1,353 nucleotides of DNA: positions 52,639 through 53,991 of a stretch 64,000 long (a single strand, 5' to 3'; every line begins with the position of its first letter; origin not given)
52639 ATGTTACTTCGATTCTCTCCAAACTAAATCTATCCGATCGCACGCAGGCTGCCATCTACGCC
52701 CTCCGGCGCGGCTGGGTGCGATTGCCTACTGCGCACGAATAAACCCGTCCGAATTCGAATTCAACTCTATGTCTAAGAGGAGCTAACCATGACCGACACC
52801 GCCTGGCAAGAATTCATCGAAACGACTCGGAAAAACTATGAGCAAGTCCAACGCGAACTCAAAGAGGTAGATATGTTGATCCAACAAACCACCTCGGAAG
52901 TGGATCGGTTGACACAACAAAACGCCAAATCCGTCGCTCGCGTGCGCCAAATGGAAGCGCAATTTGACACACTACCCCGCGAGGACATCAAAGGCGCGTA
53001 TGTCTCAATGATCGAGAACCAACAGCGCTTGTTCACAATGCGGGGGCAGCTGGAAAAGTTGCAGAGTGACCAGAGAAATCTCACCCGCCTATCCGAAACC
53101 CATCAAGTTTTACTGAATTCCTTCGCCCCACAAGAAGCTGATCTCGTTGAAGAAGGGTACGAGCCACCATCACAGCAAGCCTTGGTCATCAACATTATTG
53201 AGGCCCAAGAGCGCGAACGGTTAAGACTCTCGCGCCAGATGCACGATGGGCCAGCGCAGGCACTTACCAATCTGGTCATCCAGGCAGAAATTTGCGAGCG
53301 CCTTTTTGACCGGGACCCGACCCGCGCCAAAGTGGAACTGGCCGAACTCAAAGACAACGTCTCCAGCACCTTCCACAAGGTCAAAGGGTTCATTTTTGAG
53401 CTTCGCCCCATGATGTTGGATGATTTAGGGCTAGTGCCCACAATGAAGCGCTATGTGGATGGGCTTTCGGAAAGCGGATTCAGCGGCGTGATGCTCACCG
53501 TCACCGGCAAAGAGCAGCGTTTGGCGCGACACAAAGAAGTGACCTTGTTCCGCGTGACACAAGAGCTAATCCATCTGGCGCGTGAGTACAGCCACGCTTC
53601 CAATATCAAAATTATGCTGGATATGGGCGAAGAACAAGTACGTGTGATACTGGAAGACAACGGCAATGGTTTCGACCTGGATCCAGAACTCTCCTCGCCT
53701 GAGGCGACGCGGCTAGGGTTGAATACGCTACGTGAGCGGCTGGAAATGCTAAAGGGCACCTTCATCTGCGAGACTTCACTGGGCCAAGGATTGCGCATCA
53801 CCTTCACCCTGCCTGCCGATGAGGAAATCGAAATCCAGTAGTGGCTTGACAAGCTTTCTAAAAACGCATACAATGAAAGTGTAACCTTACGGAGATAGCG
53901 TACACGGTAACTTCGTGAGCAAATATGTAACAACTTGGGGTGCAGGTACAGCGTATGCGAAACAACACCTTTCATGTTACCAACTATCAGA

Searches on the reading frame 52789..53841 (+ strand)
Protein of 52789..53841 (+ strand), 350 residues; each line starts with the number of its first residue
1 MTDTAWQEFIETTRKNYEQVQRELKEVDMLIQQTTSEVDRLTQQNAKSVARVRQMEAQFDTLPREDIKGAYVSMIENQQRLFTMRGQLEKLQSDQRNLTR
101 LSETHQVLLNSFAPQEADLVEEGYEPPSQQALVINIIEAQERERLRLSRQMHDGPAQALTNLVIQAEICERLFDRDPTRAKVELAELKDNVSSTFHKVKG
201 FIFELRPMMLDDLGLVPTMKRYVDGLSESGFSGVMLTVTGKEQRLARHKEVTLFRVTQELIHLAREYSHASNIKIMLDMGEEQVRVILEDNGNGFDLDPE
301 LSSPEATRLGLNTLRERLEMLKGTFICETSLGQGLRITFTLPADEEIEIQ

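Call 74: find_encoding_contigs(protein=window:52789-53841:+, flank=10000, max_places=1)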
Protein window:52789-53841:+ (350 aa): 11 contigs read that carry it; 1 place shown.
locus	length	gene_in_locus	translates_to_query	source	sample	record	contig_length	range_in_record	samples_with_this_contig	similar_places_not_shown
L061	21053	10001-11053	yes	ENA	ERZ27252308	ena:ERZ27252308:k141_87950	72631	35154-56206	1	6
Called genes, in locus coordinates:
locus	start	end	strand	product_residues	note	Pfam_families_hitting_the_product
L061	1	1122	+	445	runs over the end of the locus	PF03816:LytR_cpsA_psr, PF13399:LytR_C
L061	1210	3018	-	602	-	-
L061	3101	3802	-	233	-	PF02578:Cu-oxidase_4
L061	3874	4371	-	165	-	PF09579:Spore_YtfJ (weak)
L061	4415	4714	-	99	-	-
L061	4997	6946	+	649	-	PF03453:MoeA_N, PF00994:MoCF_biosynth, PF03454:MoeA_C, PF12727:PBP_like, PF13531:SBP_bac_11 (faint)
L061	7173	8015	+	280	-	-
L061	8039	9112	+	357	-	PF00890:FAD_binding_2 (weak), PF01266:DAO, PF07992:Pyr_redox_2 (faint), PF13450:NAD_binding_8 (faint)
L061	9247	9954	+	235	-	PF00072:Response_reg, PF00196:GerE, PF04545:Sigma70_r4 (weak), PF08281:Sigma70_r4_2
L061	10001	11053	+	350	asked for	PF05384:DegS, PF07730:HisKA_3, PF02518:HATPase_c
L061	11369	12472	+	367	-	PF18854:baeRF_family10, PF10116:Host_attach (weak), PF18844:baeRF_family2, PF18845:baeRF_family3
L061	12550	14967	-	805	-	PF01590:GAF, PF13185:GAF_2, PF13492:GAF_3, PF01590:GAF, PF13185:GAF_2, PF13492:GAF_3, PF00512:HisKA, PF02518:HATPase_c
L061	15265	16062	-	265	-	PF00696:AA_kinase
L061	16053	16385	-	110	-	PF03091:CutA1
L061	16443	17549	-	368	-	PF00583:Acetyltransf_1, PF13508:Acetyltransf_7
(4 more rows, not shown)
